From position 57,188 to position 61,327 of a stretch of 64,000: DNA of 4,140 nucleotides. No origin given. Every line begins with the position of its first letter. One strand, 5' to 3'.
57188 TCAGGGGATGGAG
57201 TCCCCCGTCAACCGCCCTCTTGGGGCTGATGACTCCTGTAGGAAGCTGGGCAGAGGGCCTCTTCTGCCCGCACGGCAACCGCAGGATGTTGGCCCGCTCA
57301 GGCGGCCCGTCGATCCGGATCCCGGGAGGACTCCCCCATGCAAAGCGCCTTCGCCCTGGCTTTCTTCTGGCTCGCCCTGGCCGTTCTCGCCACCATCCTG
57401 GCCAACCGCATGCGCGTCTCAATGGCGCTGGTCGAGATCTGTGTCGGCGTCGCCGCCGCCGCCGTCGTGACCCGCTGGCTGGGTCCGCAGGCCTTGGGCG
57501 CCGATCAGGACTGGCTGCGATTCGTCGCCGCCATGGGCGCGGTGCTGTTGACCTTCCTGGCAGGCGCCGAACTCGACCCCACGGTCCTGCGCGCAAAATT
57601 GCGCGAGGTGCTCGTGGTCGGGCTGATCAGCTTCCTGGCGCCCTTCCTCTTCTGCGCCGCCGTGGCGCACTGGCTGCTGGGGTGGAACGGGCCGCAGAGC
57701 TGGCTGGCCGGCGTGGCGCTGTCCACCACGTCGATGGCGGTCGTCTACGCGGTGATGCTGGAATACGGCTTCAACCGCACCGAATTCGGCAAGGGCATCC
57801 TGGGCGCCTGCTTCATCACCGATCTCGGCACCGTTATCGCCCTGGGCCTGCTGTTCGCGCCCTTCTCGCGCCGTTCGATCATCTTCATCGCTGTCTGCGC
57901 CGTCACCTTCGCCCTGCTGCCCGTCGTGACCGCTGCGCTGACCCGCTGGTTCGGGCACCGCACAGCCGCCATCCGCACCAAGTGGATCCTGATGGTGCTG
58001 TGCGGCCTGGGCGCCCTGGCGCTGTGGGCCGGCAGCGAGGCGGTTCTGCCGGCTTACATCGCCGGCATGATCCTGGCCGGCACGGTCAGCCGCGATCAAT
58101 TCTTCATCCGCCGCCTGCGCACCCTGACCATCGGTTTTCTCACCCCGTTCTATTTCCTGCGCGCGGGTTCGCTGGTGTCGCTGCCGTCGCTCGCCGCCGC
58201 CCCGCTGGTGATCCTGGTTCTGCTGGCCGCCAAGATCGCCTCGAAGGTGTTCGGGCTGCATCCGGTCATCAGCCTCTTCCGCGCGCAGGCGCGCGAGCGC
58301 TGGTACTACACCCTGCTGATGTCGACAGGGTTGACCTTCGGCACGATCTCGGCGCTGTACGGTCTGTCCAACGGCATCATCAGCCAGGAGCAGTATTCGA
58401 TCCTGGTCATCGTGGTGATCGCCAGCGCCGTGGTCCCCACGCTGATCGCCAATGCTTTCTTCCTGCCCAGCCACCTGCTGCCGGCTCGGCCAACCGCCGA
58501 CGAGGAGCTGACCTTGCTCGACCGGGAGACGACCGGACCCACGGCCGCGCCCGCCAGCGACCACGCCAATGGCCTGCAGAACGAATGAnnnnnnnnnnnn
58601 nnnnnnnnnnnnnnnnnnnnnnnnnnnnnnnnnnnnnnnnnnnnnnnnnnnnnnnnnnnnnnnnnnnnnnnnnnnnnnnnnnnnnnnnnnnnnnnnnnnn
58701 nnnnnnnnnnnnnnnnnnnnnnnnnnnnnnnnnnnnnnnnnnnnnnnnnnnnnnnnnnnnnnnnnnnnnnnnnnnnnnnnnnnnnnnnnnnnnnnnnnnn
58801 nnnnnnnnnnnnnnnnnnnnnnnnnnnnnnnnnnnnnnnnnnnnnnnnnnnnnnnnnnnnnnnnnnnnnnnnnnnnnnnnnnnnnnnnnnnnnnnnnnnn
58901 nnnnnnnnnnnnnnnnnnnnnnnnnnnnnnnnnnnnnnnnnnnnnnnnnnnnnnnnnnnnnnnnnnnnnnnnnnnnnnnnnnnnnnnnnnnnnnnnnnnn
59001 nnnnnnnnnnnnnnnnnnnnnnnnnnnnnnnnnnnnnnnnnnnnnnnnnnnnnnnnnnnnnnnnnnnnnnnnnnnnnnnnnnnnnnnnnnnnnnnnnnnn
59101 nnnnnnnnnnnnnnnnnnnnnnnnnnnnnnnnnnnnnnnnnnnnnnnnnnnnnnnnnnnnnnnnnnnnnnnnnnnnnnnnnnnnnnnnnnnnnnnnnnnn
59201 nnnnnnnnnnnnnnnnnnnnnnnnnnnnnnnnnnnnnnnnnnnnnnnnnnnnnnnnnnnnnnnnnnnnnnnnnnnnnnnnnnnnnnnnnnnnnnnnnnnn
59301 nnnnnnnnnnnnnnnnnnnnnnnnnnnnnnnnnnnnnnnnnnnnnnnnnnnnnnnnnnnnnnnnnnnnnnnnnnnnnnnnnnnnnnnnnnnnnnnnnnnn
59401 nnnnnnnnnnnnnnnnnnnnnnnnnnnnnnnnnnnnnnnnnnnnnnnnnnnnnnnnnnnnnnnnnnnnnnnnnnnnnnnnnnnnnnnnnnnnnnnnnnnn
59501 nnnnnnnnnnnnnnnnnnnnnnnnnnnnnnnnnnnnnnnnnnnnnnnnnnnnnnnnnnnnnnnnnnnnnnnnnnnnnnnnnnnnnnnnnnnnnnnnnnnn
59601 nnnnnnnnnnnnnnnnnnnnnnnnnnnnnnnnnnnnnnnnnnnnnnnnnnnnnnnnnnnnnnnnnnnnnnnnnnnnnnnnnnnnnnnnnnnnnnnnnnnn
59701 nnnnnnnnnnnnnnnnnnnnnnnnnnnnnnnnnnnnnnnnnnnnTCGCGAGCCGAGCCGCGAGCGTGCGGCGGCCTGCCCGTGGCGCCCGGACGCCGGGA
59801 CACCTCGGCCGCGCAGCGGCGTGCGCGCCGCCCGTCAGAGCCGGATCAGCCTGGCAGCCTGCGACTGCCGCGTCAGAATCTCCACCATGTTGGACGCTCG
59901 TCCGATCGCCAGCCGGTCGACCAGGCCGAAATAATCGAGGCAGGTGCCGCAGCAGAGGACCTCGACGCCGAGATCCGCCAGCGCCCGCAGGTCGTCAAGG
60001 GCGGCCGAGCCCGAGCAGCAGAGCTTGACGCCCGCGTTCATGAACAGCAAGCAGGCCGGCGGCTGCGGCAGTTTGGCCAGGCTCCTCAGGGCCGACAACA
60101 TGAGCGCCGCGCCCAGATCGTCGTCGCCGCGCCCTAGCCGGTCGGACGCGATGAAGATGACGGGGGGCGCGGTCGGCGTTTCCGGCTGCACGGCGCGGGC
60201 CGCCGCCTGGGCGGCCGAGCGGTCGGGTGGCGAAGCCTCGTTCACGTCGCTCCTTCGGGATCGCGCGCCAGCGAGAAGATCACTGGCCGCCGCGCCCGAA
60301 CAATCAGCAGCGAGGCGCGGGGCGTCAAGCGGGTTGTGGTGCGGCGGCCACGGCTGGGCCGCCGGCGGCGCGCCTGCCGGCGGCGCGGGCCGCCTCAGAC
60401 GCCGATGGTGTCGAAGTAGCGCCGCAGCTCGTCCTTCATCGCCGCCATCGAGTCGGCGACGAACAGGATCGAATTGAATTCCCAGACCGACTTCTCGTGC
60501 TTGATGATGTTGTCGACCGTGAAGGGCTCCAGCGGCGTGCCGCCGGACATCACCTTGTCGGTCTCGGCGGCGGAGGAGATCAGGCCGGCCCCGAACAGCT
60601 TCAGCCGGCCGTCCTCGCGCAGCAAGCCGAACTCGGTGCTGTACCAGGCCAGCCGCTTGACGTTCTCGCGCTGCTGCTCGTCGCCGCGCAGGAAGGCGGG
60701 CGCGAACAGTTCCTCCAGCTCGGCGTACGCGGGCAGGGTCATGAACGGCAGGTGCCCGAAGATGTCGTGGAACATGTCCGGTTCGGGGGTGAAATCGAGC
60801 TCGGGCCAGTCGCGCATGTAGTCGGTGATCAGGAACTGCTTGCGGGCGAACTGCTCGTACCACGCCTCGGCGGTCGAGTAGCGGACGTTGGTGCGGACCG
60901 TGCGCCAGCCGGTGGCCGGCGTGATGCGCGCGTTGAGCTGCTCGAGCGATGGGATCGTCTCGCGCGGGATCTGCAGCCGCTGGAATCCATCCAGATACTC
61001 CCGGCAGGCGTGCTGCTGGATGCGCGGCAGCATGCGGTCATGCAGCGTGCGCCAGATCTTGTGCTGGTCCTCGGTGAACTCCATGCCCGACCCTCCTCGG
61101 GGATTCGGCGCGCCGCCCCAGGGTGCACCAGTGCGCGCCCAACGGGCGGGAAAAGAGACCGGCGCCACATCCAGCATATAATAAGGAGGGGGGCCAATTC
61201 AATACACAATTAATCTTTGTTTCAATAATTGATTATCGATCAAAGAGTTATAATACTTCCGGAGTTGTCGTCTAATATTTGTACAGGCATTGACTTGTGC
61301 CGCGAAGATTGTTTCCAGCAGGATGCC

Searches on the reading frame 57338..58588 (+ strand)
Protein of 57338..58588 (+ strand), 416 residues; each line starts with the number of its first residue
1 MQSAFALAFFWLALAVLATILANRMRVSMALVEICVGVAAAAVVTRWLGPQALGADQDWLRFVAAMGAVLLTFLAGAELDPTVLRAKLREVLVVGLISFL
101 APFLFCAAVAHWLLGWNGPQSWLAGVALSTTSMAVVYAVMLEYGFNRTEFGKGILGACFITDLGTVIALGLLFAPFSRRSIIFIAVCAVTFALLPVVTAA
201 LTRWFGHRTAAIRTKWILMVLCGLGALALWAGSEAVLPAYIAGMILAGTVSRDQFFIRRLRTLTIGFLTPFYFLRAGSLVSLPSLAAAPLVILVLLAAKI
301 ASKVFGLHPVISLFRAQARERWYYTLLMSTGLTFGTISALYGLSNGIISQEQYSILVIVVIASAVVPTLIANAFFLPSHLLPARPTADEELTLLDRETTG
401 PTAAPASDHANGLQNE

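Call 70: search_protein_families(library=pfam, proteins=[window:57338-58588:+])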
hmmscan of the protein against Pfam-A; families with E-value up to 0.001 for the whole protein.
window:57338-58588:+ (416 aa): 1 family
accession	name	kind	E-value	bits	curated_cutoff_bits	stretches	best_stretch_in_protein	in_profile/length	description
PF00999.27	Na_H_Exchanger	-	4.1e-33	115.2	26.2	1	13-369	2-367/375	Sodium/hydrogen exchanger, transmembrane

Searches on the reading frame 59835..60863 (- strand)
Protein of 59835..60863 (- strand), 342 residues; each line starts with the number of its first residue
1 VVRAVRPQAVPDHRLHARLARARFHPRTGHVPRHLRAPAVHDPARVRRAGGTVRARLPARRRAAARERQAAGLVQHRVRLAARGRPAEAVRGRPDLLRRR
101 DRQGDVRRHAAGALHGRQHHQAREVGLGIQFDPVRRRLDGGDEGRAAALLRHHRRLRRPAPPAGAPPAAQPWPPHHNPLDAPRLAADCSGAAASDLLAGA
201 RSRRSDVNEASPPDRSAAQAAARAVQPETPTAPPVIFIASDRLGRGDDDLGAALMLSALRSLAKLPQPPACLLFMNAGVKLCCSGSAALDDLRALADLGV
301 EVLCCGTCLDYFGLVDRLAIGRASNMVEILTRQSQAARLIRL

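Call 70: search_protein_families(library=pfam, proteins=[window:59835-60863:-])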
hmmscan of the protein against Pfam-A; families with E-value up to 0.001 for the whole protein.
window:59835-60863:- (342 aa): 1 family
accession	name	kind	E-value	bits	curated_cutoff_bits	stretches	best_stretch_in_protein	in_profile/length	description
PF02635.20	DsrE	-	0.00025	21.6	22.7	1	288-340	60-114/116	DsrE/DsrF-like family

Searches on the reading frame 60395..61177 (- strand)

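Call 11: search_protein_families(library=pfam, proteins=[window:60395-61177:-])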
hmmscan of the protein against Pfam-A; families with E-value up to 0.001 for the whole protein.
window:60395-61177:- (260 aa): 1 family
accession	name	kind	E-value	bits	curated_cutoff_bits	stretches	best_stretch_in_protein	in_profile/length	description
PF00351.26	Biopterin_H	-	6.5e-40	137.6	22.7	1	32-258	59-288/331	Biopterin-dependent aromatic amino acid hydroxylase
